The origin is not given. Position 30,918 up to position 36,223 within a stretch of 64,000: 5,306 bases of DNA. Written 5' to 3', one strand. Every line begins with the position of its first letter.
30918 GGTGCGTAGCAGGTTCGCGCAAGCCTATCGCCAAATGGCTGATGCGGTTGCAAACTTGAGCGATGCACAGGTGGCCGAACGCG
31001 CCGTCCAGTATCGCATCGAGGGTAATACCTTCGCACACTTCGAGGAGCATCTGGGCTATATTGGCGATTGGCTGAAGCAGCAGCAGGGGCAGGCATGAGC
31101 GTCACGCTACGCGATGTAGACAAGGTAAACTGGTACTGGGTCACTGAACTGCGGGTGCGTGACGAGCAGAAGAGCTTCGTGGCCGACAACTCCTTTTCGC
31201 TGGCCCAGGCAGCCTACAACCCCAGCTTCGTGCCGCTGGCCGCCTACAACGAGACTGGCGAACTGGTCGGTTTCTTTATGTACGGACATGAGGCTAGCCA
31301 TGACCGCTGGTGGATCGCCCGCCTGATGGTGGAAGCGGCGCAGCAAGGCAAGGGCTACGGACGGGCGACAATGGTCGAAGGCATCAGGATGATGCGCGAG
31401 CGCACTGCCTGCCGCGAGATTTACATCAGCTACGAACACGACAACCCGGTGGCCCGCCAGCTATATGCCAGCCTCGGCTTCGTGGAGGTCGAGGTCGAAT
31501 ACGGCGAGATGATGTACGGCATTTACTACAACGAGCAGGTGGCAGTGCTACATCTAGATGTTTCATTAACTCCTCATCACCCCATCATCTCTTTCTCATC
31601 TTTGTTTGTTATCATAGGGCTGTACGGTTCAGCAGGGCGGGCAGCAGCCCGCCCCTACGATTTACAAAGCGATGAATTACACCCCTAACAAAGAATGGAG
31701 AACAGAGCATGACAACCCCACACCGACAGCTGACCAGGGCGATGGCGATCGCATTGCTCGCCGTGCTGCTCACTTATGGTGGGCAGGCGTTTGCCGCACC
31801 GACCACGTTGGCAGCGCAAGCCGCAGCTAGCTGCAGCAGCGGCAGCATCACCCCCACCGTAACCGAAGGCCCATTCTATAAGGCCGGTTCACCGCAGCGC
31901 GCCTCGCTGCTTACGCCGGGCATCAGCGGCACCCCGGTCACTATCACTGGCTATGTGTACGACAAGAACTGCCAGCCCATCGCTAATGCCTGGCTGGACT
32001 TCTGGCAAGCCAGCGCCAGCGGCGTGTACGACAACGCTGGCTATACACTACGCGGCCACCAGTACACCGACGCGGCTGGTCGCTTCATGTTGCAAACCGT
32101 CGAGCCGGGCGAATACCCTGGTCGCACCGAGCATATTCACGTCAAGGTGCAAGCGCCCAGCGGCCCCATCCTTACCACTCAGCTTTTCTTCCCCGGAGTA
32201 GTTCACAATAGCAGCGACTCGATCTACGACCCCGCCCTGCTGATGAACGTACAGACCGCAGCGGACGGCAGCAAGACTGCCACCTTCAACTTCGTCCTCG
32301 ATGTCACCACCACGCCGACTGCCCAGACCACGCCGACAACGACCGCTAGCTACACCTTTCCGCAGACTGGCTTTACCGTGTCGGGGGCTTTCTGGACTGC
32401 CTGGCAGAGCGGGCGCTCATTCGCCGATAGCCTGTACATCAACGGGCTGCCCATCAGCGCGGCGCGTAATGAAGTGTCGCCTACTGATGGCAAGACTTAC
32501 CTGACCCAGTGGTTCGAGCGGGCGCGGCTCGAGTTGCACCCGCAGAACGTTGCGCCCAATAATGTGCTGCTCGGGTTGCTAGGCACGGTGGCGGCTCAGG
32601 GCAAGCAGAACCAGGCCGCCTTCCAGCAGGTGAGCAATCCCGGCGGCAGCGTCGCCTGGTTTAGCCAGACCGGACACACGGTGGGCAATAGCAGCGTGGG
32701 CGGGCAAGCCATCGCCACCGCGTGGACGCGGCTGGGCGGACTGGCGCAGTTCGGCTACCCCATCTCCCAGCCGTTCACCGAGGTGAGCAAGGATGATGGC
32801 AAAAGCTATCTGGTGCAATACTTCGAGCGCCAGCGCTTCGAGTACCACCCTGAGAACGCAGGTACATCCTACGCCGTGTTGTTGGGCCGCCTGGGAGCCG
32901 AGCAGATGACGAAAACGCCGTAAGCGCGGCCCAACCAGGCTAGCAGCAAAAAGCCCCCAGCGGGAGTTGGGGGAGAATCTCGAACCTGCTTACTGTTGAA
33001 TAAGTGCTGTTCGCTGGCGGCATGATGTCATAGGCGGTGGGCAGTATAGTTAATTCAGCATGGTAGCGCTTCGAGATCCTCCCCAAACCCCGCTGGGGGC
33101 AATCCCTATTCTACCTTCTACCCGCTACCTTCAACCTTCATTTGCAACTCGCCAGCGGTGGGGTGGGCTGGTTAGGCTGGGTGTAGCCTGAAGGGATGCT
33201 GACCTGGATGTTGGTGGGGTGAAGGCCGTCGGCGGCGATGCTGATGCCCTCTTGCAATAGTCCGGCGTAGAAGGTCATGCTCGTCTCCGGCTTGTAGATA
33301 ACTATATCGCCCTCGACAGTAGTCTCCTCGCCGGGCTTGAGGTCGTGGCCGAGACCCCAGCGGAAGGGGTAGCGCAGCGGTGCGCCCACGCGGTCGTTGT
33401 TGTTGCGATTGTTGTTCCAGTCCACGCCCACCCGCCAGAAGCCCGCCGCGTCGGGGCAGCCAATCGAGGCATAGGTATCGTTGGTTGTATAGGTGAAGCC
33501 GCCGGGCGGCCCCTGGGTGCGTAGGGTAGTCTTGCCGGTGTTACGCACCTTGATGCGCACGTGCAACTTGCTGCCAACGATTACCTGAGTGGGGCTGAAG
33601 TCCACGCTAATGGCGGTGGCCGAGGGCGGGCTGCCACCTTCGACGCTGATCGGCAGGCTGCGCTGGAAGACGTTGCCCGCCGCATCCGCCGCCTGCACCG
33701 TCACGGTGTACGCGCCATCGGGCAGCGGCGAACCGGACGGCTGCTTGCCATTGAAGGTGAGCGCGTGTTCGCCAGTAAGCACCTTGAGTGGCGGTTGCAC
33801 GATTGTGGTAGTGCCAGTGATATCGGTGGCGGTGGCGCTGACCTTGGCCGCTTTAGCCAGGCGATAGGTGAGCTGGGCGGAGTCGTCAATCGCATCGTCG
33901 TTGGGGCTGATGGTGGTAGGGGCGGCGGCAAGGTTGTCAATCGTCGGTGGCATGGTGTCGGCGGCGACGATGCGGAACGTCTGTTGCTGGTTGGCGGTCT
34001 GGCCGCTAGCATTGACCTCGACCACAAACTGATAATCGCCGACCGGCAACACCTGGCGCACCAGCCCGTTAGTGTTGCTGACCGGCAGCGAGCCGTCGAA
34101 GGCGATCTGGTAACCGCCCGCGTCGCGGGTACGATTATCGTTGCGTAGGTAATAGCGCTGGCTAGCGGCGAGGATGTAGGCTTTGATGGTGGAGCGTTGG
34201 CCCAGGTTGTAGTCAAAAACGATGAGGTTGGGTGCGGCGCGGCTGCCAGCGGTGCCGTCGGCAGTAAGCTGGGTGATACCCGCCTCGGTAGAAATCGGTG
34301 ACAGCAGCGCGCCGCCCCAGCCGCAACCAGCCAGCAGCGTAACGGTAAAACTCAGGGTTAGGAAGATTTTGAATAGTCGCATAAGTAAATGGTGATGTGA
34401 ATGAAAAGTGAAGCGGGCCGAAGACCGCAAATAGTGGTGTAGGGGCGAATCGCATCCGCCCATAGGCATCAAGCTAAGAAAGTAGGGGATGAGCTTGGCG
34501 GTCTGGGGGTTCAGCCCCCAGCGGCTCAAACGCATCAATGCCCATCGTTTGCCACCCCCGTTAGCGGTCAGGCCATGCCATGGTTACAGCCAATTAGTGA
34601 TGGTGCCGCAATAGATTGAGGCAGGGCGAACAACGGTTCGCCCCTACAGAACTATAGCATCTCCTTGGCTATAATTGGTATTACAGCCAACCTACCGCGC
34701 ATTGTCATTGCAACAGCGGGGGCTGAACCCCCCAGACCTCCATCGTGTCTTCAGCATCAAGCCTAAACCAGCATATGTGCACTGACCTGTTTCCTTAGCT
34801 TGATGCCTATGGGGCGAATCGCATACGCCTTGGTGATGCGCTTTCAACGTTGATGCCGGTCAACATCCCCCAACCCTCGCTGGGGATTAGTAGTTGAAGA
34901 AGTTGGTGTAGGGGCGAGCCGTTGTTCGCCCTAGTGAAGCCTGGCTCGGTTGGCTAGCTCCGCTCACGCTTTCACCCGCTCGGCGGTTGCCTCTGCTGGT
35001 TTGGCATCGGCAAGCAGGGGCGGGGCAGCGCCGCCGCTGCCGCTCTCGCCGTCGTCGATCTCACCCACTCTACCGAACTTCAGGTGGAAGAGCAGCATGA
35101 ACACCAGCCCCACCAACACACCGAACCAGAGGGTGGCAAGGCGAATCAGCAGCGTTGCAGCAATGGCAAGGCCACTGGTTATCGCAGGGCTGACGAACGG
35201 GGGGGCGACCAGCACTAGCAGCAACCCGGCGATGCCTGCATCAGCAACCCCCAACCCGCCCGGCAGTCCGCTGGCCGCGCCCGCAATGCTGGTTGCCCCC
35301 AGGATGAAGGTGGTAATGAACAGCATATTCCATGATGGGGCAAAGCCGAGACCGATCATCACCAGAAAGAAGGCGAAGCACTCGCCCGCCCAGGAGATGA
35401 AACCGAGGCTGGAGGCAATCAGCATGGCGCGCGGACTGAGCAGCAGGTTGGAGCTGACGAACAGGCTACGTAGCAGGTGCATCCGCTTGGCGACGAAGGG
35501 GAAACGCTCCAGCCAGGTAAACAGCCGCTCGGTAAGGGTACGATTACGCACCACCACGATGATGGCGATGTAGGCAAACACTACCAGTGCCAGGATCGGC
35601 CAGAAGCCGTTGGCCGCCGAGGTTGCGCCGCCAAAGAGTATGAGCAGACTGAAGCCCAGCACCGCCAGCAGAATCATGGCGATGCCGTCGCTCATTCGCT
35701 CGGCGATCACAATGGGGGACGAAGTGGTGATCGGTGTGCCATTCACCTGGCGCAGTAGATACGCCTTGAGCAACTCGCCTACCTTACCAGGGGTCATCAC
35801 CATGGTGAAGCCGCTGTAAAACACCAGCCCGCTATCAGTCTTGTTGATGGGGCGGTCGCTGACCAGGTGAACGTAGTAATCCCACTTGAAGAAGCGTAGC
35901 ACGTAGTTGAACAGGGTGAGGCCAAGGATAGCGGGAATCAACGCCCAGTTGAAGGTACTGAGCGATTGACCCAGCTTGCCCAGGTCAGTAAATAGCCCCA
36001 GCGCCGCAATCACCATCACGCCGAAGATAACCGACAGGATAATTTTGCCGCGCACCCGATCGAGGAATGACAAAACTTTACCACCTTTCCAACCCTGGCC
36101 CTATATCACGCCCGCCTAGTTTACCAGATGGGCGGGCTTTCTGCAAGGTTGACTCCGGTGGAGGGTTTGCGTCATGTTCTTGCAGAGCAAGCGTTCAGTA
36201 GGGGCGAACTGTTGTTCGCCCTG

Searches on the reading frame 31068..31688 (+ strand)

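Call 16: search_protein_families(library=pfam, proteins=[window:31068-31688:+], max_evalue=0.001)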
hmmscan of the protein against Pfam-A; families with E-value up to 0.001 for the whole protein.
window:31068-31688:+ (206 aa): 4 families
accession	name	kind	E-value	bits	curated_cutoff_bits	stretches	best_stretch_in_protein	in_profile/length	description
PF00583.31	Acetyltransf_1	-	2.6e-13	50.7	20.7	1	43-138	22-116/116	Acetyltransferase (GNAT) family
PF13508.13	Acetyltransf_7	-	5.5e-09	36.7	27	1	59-140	8-84/84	Acetyltransferase (GNAT) domain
PF13673.13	Acetyltransf_10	-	1.7e-06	28.5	23.6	1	57-145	33-114/128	Acetyltransferase (GNAT) domain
PF13302.13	Acetyltransf_3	-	7.6e-05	23.9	25.4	1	24-139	27-138/138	Acetyltransferase (GNAT) domain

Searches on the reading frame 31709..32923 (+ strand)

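Call 16: search_protein_families(library=pfam, proteins=[window:31709-32923:+], max_evalue=0.001)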
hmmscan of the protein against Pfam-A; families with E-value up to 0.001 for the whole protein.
window:31709-32923:+ (404 aa): 1 family
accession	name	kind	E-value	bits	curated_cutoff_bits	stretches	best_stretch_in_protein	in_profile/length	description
PF00775.27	Dioxygenase_C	-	3e-16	59.9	27.3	1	53-198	2-181/182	Dioxygenase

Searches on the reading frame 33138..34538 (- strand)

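Call 16: search_protein_families(library=pfam, proteins=[window:33138-34538:-], max_evalue=0.001)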
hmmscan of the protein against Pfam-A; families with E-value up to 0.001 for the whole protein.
window:33138-34538:- (466 aa): 2 families
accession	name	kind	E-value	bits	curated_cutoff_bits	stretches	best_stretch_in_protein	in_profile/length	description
PF13860.13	FlgD_ig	-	1.8e-08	34.7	27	1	221-285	12-77/79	FlgD Ig-like domain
PF19077.6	Big_13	-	3.5e-05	24.7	27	1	198-298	5-99/102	Bacterial Ig-like domain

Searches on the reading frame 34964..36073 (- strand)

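Call 16: search_protein_families(library=pfam, proteins=[window:34964-36073:-], max_evalue=0.001)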
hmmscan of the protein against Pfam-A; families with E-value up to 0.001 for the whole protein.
window:34964-36073:- (369 aa): 1 family
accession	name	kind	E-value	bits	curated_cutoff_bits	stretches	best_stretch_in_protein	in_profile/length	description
PF03706.18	LPG_synthase_TM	-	2e-41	142.9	33.4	1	15-322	1-302/302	Lysylphosphatidylglycerol synthase TM region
